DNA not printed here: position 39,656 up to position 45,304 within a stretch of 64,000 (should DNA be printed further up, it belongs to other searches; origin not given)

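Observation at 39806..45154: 1782-aa membrane-anchored surface protein combining S8 subtilase, a long parallel beta-helix and four Ig/Fn3-like domains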

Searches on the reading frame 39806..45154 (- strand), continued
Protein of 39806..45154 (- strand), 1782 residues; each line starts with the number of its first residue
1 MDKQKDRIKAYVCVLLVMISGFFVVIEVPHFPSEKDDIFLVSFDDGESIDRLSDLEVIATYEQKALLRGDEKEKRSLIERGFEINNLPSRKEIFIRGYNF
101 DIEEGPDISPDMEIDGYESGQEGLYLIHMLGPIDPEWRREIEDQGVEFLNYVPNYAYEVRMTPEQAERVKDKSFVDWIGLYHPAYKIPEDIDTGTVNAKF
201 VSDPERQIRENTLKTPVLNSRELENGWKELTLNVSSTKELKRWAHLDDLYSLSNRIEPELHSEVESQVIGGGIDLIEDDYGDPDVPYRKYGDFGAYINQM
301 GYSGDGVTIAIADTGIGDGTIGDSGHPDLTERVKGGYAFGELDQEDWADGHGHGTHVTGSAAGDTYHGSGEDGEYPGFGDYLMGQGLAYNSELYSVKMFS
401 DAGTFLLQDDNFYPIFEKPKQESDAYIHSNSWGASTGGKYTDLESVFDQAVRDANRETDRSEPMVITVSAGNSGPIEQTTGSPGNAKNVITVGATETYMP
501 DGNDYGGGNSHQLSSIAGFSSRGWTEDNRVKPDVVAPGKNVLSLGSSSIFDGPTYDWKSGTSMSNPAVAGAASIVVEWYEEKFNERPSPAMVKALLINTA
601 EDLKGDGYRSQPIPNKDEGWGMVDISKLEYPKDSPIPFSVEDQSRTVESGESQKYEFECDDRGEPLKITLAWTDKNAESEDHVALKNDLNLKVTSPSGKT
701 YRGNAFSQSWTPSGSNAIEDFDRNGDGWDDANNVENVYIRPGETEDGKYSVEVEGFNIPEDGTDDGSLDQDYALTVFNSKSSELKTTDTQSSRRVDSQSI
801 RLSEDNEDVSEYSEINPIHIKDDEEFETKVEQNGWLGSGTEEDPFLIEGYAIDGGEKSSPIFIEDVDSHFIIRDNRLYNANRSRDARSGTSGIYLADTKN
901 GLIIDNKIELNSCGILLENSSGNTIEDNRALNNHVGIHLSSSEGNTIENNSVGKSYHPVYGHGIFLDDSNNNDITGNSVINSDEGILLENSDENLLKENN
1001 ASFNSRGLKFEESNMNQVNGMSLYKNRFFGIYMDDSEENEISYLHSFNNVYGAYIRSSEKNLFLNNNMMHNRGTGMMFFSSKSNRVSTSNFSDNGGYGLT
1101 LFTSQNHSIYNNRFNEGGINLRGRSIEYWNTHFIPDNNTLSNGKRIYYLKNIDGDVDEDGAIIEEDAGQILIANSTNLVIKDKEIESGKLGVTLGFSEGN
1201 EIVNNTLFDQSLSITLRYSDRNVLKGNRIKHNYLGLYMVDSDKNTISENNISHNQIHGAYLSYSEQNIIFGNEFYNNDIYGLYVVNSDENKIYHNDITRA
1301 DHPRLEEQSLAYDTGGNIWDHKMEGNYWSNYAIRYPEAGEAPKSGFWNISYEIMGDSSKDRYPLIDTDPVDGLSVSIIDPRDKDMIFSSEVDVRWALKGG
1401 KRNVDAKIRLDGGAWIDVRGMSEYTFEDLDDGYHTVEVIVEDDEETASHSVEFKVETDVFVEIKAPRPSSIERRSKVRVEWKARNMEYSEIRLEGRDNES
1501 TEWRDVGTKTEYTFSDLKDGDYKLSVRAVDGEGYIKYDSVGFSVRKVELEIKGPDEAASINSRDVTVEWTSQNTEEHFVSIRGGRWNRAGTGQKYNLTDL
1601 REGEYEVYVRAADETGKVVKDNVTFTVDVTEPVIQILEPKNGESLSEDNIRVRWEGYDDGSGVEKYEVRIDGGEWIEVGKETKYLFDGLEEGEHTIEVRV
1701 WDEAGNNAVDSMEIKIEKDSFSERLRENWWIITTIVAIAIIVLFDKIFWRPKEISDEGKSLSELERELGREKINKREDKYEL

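Call 8: find_homologous_proteins(query=window:39806-45154:-)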
Query window:39806-45154:- (1782 aa): 786 proteins with E <= 0.001 among 8000 candidates; the best 120 are listed.
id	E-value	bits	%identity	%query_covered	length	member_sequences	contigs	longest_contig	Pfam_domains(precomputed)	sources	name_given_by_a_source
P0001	0.0e+0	4074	100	100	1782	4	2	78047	PF07495.20,PF13229.13,PF17957.8,PF24421.2,PF17996.8,PF09136.17,PF00041.28,PF00082.28,PF19077.7,PF05048.20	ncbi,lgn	ncbi:MAG: NosD domain-containing protein [Thermoplasmata archaeon]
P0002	0.0e+0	2221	55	96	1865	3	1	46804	PF07495.20,PF13229.13,PF15418.13,PF17957.8,PF17210.10,PF00082.28,PF24421.2,PF23608.2,PF09136.17,PF00041.28,PF19077.7,PF05048.20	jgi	-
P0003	0.0e+0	2183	56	99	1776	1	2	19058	PF07495.20,PF13229.13,PF15418.13,PF00801.27,PF24421.2,PF09136.17,PF00082.28,PF19077.7,PF05048.20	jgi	-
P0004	0.0e+0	2143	55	100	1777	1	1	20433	PF07495.20,PF13229.13,PF17957.8,PF24421.2,PF00082.28,PF19077.7,PF05048.20,PF04234.19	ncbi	-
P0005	0.0e+0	1924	55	45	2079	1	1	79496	PF07495.20,PF13229.13,PF00801.27,PF17957.8,PF13750.13,PF13620.13,PF17210.10,PF00082.28,PF22352.3,PF11008.15,PF24421.2,PF23608.2,PF09136.17,PF00041.28,PF19077.7,PF05048.20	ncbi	-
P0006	0.0e+0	1920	52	47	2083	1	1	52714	PF07495.20,PF13229.13,PF17957.8,PF10342.16,PF13750.13,PF00082.28,PF22352.3,PF24421.2,PF09136.17,PF00041.28,PF19077.7,PF05048.20,PF20164.5,PF04234.19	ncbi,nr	ncbi:MAG: right-handed parallel beta-helix repeat-containing protein [Candidatus Thermoplasmatota ar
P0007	0.0e+0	1900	55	45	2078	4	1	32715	PF07495.20,PF13229.13,PF00801.27,PF17957.8,PF13750.13,PF08329.17,PF00082.28,PF22501.2,PF22352.3,PF11008.15,PF24421.2,PF17996.8,PF09136.17,PF00041.28,PF19077.7,PF05048.20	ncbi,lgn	ncbi:MAG: NosD domain-containing protein [Candidatus Aenigmatarchaeota archaeon]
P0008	0.0e+0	1860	55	45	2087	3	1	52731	PF07495.20,PF23623.2,PF13229.13,PF00801.27,PF17957.8,PF13750.13,PF13620.13,PF08329.17,PF17210.10,PF00082.28,PF22352.3,PF11008.15,PF24421.2,PF17996.8,PF23608.2,PF09136.17,PF00041.28,PF19077.7,PF05048.20,PF04234.19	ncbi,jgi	-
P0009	0.0e+0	1834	53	45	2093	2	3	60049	PF07495.20,PF13229.13,PF22352.3,PF17957.8,PF24421.2,PF09136.17,PF00041.28,PF00082.28,PF19077.7,PF05048.20,PF04234.19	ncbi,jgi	-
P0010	0.0e+0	1617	44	95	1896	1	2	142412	PF07495.20,PF13229.13,PF22352.3,PF17957.8,PF24421.2,PF09136.17,PF00041.28,PF00082.28,PF19077.7,PF05048.20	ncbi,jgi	-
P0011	0.0e+0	1609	43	92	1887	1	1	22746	PF07495.20,PF13229.13,PF22352.3,PF11008.15,PF24421.2,PF10029.16,PF00041.28,PF00082.28,PF19077.7,PF05048.20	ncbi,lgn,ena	-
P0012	0.0e+0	1568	51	45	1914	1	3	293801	PF07495.20,PF13229.13,PF00801.27,PF17957.8,PF24421.2,PF17996.8,PF09136.17,PF00082.28,PF19077.7,PF05048.20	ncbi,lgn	-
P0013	0.0e+0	1261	51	44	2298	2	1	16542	PF07495.20,PF27332.1,PF00801.27,PF17957.8,PF13750.13,PF00082.28,PF24421.2,PF17996.8,PF23608.2,PF09136.17,PF00041.28,PF19077.7,PF20164.5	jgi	-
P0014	0.0e+0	1213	50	46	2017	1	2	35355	PF12733.14,PF07495.20,PF27332.1,PF00801.27,PF02494.23,PF17957.8,PF13750.13,PF24893.1,PF00082.28,PF22501.2,PF22352.3,PF24421.2,PF17996.8,PF09136.17,PF00041.28,PF19077.7,PF20164.5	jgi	-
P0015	0.0e+0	1204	52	43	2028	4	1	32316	PF07495.20,PF13754.13,PF17957.8,PF10342.16,PF13750.13,PF12245.15,PF00082.28,PF24421.2,PF17996.8,PF23608.2,PF09136.17,PF00041.28,PF19077.7,PF20164.5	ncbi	ncbi:MAG: S8 family serine peptidase [Candidatus Aenigmatarchaeota archaeon]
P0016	0.0e+0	1189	47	45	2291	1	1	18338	PF07495.20,PF17957.8,PF13750.13,PF24421.2,PF17996.8,PF23608.2,PF12245.15,PF09136.17,PF00041.28,PF00082.28,PF19077.7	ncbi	ncbi:MAG: S8 family serine peptidase [Candidatus Thermoplasmatota archaeon]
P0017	0.0e+0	1177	47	45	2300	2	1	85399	PF07495.20,PF25059.2,PF17957.8,PF13750.13,PF00082.28,PF24421.2,PF17996.8,PF23608.2,PF09136.17,PF00041.28,PF19077.7,PF20164.5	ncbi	-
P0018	0.0e+0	1144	50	44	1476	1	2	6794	PF07495.20,PF17957.8,PF13750.13,PF24421.2,PF17996.8,PF23608.2,PF09136.17,PF00041.28,PF00082.28,PF19077.7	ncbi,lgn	-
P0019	0.0e+0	1144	50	44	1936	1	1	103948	PF07495.20,PF27332.1,PF25059.2,PF17957.8,PF13750.13,PF00082.28,PF11008.15,PF24421.2,PF09136.17,PF00041.28,PF19077.7,PF20164.5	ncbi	-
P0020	0.0e+0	1143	51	42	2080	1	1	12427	PF07495.20,PF13240.12,PF00801.27,PF17957.8,PF10342.16,PF13750.13,PF00082.28,PF13248.12,PF12773.14,PF24421.2,PF17996.8,PF09136.17,PF00041.28,PF19077.7,PF20164.5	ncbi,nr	ncbi:MAG: S8 family serine peptidase [Candidatus Thermoplasmatota archaeon]|nr:S8 family serine pept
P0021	0.0e+0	1140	45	46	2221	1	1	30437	PF07495.20,PF25059.2,PF17957.8,PF13750.13,PF00082.28,PF24421.2,PF17996.8,PF23608.2,PF09136.17,PF00041.28,PF19077.7,PF20164.5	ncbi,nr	ncbi:MAG: S8 family serine peptidase [Candidatus Thermoplasmatota archaeon]|nr:S8 family serine pept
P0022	0.0e+0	1137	49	44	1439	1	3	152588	PF07495.20,PF13750.13,PF24421.2,PF23608.2,PF09136.17,PF00041.28,PF00082.28,PF19077.7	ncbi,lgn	-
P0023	0.0e+0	1111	49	44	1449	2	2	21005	PF07495.20,PF27332.1,PF13750.13,PF24421.2,PF23608.2,PF09136.17,PF00041.28,PF00082.28,PF19077.7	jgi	-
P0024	0.0e+0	1103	50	44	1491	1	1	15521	PF07495.20,PF17957.8,PF13750.13,PF24421.2,PF09136.17,PF00041.28,PF00082.28,PF19077.7,PF20164.5,PF18911.7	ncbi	ncbi:MAG: S8 family serine peptidase [Candidatus Thermoplasmatota archaeon]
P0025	0.0e+0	1097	48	42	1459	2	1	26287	PF07495.20,PF27332.1,PF17957.8,PF13750.13,PF00082.28,PF18911.7,PF24421.2,PF17996.8,PF23608.2,PF09136.17,PF00041.28,PF19077.7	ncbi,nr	ncbi:MAG: S8 family serine peptidase [Candidatus Thermoplasmatota archaeon]|nr:S8 family serine pept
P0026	0.0e+0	1094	49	42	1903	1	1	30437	PF07495.20,PF17957.8,PF13750.13,PF24421.2,PF17996.8,PF23608.2,PF09136.17,PF00041.28,PF00082.28,PF19077.7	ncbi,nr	ncbi:MAG: S8 family serine peptidase [Candidatus Thermoplasmatota archaeon]|nr:S8 family serine pept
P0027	0.0e+0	1086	51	44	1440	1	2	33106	PF07495.20,PF27332.1,PF17957.8,PF13750.13,PF00082.28,PF11008.15,PF24421.2,PF23608.2,PF09136.17,PF00041.28,PF19077.7,PF20164.5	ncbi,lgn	ncbi:MAG: S8 family serine peptidase [Candidatus Natronoplasma sp.]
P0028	0.0e+0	1077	48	44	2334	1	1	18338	PF07495.20,PF00801.27,PF17957.8,PF13750.13,PF00082.28,PF24421.2,PF17996.8,PF21471.4,PF14339.13,PF00041.28,PF19077.7,PF20164.5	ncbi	ncbi:MAG: S8 family serine peptidase [Candidatus Thermoplasmatota archaeon]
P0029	2.7e-289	982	46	44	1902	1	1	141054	PF07495.20,PF17957.8,PF24421.2,PF17996.8,PF23608.2,PF07889.18,PF09136.17,PF00041.28,PF00082.28,PF19077.7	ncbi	-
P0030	1.0e-288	980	44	43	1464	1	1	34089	PF07495.20,PF13754.13,PF17957.8,PF13750.13,PF24421.2,PF09136.17,PF00082.28,PF19077.7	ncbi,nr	ncbi:MAG: S8 family serine peptidase [Candidatus Thermoplasmatota archaeon]|nr:S8 family serine pept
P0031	1.5e-286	972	43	43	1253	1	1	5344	PF07495.20,PF17957.8,PF13750.13,PF24421.2,PF17996.8,PF23608.2,PF09136.17,PF00041.28,PF00082.28,PF19077.7,PF20164.5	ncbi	ncbi:MAG: S8 family serine peptidase, partial [Candidatus Thermoplasmatota archaeon]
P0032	2.4e-275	935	51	28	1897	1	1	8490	PF07495.20,PF25059.2,PF13754.13,PF17957.8,PF13750.13,PF00082.28,PF24421.2,PF17996.8,PF23608.2,PF09136.17,PF00041.28,PF19077.7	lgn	-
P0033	1.1e-274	933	47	43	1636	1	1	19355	PF07495.20,PF27332.1,PF17957.8,PF13750.13,PF13620.13,PF00082.28,PF11008.15,PF20773.6,PF24421.2,PF18998.7,PF09136.17,PF19077.7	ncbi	ncbi:MAG: S8 family serine peptidase [Candidatus Natronoplasma sp.]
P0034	1.9e-268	912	52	41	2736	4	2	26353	PF07495.20,PF13360.14,PF25174.2,PF24814.2,PF23381.2,PF17957.8,PF13750.13,PF13570.14,PF24796.2,PF00082.28,PF10473.15,PF06009.20,PF01011.29,PF24421.2,PF24807.2,PF19220.7,PF24161.2,PF09136.17,PF19077.7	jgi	-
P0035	1.5e-262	893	50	44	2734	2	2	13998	PF07495.20,PF13360.14,PF24814.2,PF23381.2,PF17957.8,PF13750.13,PF13570.14,PF24796.2,PF00082.28,PF10473.15,PF24421.2,PF24807.2,PF24161.2,PF09136.17,PF00041.28,PF19077.7,PF20164.5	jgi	-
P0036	1.7e-260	886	48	44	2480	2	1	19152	PF13360.14,PF25174.2,PF24814.2,PF23381.2,PF17957.8,PF25173.2,PF13570.14,PF25175.2,PF24796.2,PF00082.28,PF23393.3,PF14362.12,PF24807.2,PF25047.1,PF21471.4,PF09136.17,PF19077.7,PF23414.2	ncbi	-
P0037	4.6e-255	868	47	44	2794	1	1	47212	PF07495.20,PF13360.14,PF24814.2,PF23381.2,PF17957.8,PF10342.16,PF13750.13,PF13570.14,PF24796.2,PF00082.28,PF24807.2,PF09136.17,PF19077.7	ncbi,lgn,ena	-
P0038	2.0e-254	866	54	38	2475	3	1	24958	PF07495.20,PF13360.14,PF25174.2,PF24814.2,PF17005.12,PF23381.2,PF25173.2,PF13750.13,PF13570.14,PF25175.2,PF24796.2,PF00082.28,PF01011.29,PF24421.2,PF24807.2,PF25047.1,PF21471.4,PF09136.17,PF00041.28,PF19077.7,PF20164.5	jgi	-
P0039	7.2e-252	857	48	44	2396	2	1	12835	PF13360.14,PF25174.2,PF24814.2,PF23381.2,PF25173.2,PF13570.14,PF25175.2,PF24796.2,PF00082.28,PF01011.29,PF24807.2,PF25047.1,PF00038.27,PF21471.4,PF09136.17,PF19077.7,PF23414.2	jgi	-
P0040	1.1e-249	850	49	44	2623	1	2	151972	PF07495.20,PF04513.18,PF13360.14,PF24814.2,PF23381.2,PF17957.8,PF25173.2,PF13750.13,PF13570.14,PF24796.2,PF00082.28,PF20773.6,PF24421.2,PF24807.2,PF09136.17,PF19077.7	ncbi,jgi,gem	-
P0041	1.5e-240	820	46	42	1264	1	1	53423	PF07495.20,PF13750.13,PF24421.2,PF00082.28,PF19077.7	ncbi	-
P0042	3.4e-240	819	47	42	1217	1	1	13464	PF07495.20,PF13750.13,PF24421.2,PF06832.19,PF00082.28,PF19077.7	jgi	-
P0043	2.1e-233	796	44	46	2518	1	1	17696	PF04513.18,PF13360.14,PF24814.2,PF23381.2,PF17957.8,PF25173.2,PF13570.14,PF25175.2,PF00082.28,PF01011.29,PF01442.24,PF24807.2,PF21471.4,PF09136.17,PF00041.28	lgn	-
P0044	1.5e-231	790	47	45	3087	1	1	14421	PF27241.1,PF13313.12,PF13229.13,PF22352.3,PF00801.27,PF14362.12,PF00082.28,PF05048.20,PF18911.7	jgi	-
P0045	3.0e-229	782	48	43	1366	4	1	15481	PF00082.28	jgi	-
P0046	4.2e-229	782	46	42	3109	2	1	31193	PF04513.18,PF14362.12,PF17957.8,PF20773.6,PF09136.17,PF00082.28,PF19077.7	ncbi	-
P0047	4.6e-228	779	45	43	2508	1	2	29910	PF07495.20,PF13360.14,PF25174.2,PF24814.2,PF23381.2,PF25173.2,PF13570.14,PF25175.2,PF24796.2,PF00082.28,PF01011.29,PF24807.2,PF04102.18,PF21471.4,PF24161.2,PF09136.17,PF19077.7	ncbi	-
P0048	5.6e-228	778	47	44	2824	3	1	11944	PF17957.8,PF18998.7,PF07705.18,PF24156.3,PF00041.28,PF00082.28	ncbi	ncbi:MAG: CARDB domain-containing protein [Candidatus Aenigmatarchaeota archaeon]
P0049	3.1e-225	769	47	45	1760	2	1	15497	PF20773.6,PF10342.16,PF00082.28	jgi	-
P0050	1.1e-224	767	47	44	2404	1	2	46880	PF13229.13,PF00082.28,PF05048.20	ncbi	-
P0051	4.2e-224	765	45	45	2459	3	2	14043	PF13360.14,PF25174.2,PF24814.2,PF23381.2,PF17957.8,PF25173.2,PF13750.13,PF13570.14,PF25175.2,PF00082.28,PF01011.29,PF28016.1,PF24807.2,PF21471.4,PF09136.17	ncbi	ncbi:MAG: PQQ-binding-like beta-propeller repeat protein [Thermoplasmata archaeon]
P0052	1.2e-222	761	47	45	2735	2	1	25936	PF00801.27,PF18998.7,PF28407.1,PF00041.28,PF00082.28,PF18911.7,PF16656.12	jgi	jgi:hypothetical protein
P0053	2.3e-221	756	47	44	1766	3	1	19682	PF20773.6,PF10342.16,PF21471.4,PF00082.28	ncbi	-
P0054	3.5e-221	756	49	41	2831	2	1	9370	PF22352.3,PF13360.14,PF25292.1,PF14362.12,PF13570.14,PF09136.17,PF00082.28,PF18911.7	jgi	-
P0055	1.7e-220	753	49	42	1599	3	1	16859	PF25994.1,PF04513.18,PF28422.1,PF27605.1,PF13166.13,PF15397.12,PF00082.28,PF10473.15,PF27870.1,PF16526.11,PF01442.24,PF06810.18,PF00038.27,PF19220.7,PF24161.2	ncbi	-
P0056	5.1e-217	742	44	45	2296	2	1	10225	PF07495.20,PF13360.14,PF25174.2,PF24814.2,PF23381.2,PF25173.2,PF13750.13,PF13570.14,PF25175.2,PF00082.28,PF01011.29,PF24807.2,PF21471.4,PF09136.17,PF19077.7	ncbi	ncbi:MAG: PQQ-binding-like beta-propeller repeat protein, partial [Candidatus Saliniplasma sp.]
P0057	3.9e-216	739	47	43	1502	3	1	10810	PF17957.8,PF07705.18,PF00082.28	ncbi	ncbi:MAG: S8 family serine peptidase [Thermoplasmata archaeon]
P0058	5.8e-215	735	46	45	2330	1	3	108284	PF15418.13,PF22352.3,PF16820.12,PF00801.27,PF18981.7,PF13205.13,PF06832.19,PF00082.28,PF18911.7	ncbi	-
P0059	1.9e-214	733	47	44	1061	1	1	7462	PF00082.28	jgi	-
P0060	4.5e-214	732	49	43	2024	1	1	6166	PF13313.12,PF17957.8,PF21471.4,PF00082.28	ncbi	ncbi:MAG: S8 family serine peptidase, partial [Candidatus Thermoplasmatota archaeon]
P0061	3.5e-213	729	44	44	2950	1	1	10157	PF13229.13,PF18998.7,PF07705.18,PF00082.28,PF05048.20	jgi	-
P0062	4.8e-213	729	48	42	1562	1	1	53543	PF25994.1,PF00082.28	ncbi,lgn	-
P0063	5.5e-212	725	46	44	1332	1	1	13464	PF00082.28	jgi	-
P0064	7.4e-212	725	47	42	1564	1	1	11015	PF04513.18,PF12325.14,PF09136.17,PF00082.28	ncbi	-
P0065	3.2e-211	723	47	44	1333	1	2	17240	PF18998.7,PF00082.28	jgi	-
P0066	4.8e-210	719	45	44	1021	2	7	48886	PF00801.27,PF00082.28,PF18911.7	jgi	jgi:serine protease AprX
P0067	6.1e-210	718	49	41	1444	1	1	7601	PF07581.18,PF00082.28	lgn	-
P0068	6.2e-210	718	47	44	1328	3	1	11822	PF00082.28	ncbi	-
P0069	1.9e-209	717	47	43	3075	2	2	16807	PF22352.3,PF18998.7,PF00082.28,PF18911.7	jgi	-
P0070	3.7e-209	716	46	44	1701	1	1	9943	PF00082.28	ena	-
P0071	5.7e-209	715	47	41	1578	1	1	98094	PF04513.18,PF28422.1,PF24161.2,PF26052.1,PF00082.28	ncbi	ncbi:MAG: S8 family serine peptidase [Thermoplasmata archaeon]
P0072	1.8e-207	710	46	44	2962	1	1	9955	PF13229.13,PF22352.3,PF18998.7,PF07705.18,PF00082.28,PF05048.20,PF18911.7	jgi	-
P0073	3.3e-207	709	47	42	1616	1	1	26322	PF04513.18,PF14362.12,PF19220.7,PF09136.17,PF00082.28,PF05478.17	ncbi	-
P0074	6.2e-207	708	45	44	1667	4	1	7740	PF12740.15,PF00082.28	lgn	-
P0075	4.2e-206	706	46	44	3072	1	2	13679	PF18998.7,PF00082.28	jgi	-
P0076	1.2e-204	701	46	42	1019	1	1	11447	PF00801.27,PF00082.28,PF18911.7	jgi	jgi:serine protease AprX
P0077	1.6e-204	700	41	41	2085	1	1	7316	PF13229.13,PF05345.19,PF00082.28,PF05048.20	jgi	jgi:parallel beta-helix repeat protein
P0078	7.6e-204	698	47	44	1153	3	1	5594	PF21471.4,PF00082.28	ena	-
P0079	8.5e-204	698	43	46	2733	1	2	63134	PF00801.27,PF18998.7,PF28407.1,PF00041.28,PF00082.28,PF18911.7,PF16656.12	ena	-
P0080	1.0e-203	698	45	43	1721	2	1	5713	PF20773.6,PF00082.28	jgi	-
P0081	1.2e-203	698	47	44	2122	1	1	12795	PF01105.30,PF17957.8,PF07705.18,PF00082.28,PF05506.18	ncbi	-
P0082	6.1e-203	695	47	44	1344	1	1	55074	PF00082.28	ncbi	-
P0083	5.7e-202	692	47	44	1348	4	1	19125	PF00082.28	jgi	-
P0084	1.1e-200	688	45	43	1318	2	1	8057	PF00082.28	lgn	-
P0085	1.9e-200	687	45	43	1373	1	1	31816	PF00082.28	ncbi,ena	-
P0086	3.0e-200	686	45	44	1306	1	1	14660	PF18998.7,PF00082.28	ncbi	ncbi:MAG: S8 family serine peptidase [Candidatus Thermoplasmatota archaeon]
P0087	4.7e-199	682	45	43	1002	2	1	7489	PF00082.28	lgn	-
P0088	5.2e-199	682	47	44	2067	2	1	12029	PF01105.30,PF17957.8,PF18998.7,PF07705.18,PF17964.8,PF00082.28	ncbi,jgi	-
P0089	1.6e-198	681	47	42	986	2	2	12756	PF00801.27,PF00082.28,PF18911.7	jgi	jgi:hypothetical protein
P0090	4.0e-198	679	47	40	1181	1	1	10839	PF18998.7,PF00041.28,PF00082.28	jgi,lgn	-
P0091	1.2e-197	678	45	43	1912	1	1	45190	PF10342.16,PF18998.7,PF07705.18,PF21471.4,PF00082.28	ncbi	-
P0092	3.1e-197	676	46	43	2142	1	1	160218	PF13715.13,PF24025.2,PF17802.8,PF18998.7,PF07705.18,PF13620.13,PF09430.17,PF22904.4,PF17210.10,PF00082.28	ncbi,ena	-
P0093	8.3e-196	672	45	44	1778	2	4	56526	PF07705.18,PF00082.28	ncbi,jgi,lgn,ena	-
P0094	1.6e-194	667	46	42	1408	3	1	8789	PF07705.18,PF24156.3,PF00082.28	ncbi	-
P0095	2.0e-194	667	45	43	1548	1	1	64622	PF15418.13,PF00801.27,PF00082.28,PF18911.7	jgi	-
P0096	3.3e-194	666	45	43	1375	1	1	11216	PF18998.7,PF00082.28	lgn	-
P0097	5.9e-194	665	44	44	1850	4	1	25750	PF07495.20,PF01105.30,PF17957.8,PF07705.18,PF13620.13,PF00082.28,PF05506.18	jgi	-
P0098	8.4e-194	665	45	44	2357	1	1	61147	PF18998.7,PF00082.28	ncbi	-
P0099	1.6e-193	664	44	43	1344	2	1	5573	PF00082.28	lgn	-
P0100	2.6e-193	663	46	43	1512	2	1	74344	PF15418.13,PF22352.3,PF00801.27,PF00082.28,PF18911.7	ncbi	ncbi:MAG: PKD domain-containing protein [Candidatus Saliniplasma sp.]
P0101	8.5e-193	662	46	43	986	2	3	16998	PF00801.27,PF00082.28,PF18911.7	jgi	jgi:hypothetical protein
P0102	1.1e-192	661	46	43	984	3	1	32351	PF00801.27,PF00082.28,PF18911.7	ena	-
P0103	2.0e-192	660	46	40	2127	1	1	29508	PF00801.27,PF18998.7,PF00082.28,PF18911.7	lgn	-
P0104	2.6e-192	660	44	44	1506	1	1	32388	PF00082.28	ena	-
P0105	4.0e-192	659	43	43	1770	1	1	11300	PF07919.18,PF01105.30,PF17957.8,PF07705.18,PF00082.28,PF05506.18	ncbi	ncbi:MAG: S8 family serine peptidase [Candidatus Thermoplasmatota archaeon]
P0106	6.1e-191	655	45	44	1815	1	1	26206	PF18998.7,PF17964.8,PF00082.28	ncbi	-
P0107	2.0e-190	654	43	44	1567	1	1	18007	PF07705.18,PF00082.28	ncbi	ncbi:MAG: S8 family serine peptidase [Thermoplasmata archaeon]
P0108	8.0e-190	652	40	41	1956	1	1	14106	PF13229.13,PF05345.19,PF00082.28,PF05048.20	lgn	-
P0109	2.4e-189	650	44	43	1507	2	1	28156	PF22352.3,PF00801.27,PF18981.7,PF16403.12,PF00082.28,PF18911.7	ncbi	-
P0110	1.1e-188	648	46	42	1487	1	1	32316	PF18998.7,PF00082.28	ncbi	ncbi:MAG: S8 family serine peptidase, partial [Candidatus Aenigmatarchaeota archaeon]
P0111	5.1e-188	646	45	44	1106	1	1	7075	PF18998.7,PF00082.28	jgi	-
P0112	4.7e-186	639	46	42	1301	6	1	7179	PF00082.28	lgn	-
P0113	3.1e-185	637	43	43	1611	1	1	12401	PF00801.27,PF00082.28,PF18911.7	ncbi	-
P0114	4.2e-185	636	44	43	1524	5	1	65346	PF15418.13,PF22352.3,PF16820.12,PF00801.27,PF16403.12,PF00082.28,PF18911.7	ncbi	ncbi:MAG: PKD domain-containing protein [Candidatus Saliniplasma sp.]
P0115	1.8e-184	634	42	44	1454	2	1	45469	PF18998.7,PF00082.28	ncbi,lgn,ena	-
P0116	2.0e-184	634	44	44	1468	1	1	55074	PF20773.6,PF10342.16,PF21471.4,PF00082.28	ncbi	-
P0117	4.7e-184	633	42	44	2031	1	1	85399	PF07495.20,PF12760.13,PF24445.2,PF17957.8,PF10342.16,PF07191.18,PF01599.27,PF00082.28,PF01105.30,PF14369.12,PF07705.18,PF28086.1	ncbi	-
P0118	1.1e-183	631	44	44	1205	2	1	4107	PF18998.7,PF00082.28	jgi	-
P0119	3.9e-183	630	39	51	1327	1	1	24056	PF00082.28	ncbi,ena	-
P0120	4.0e-183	630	43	44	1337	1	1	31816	PF00082.28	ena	-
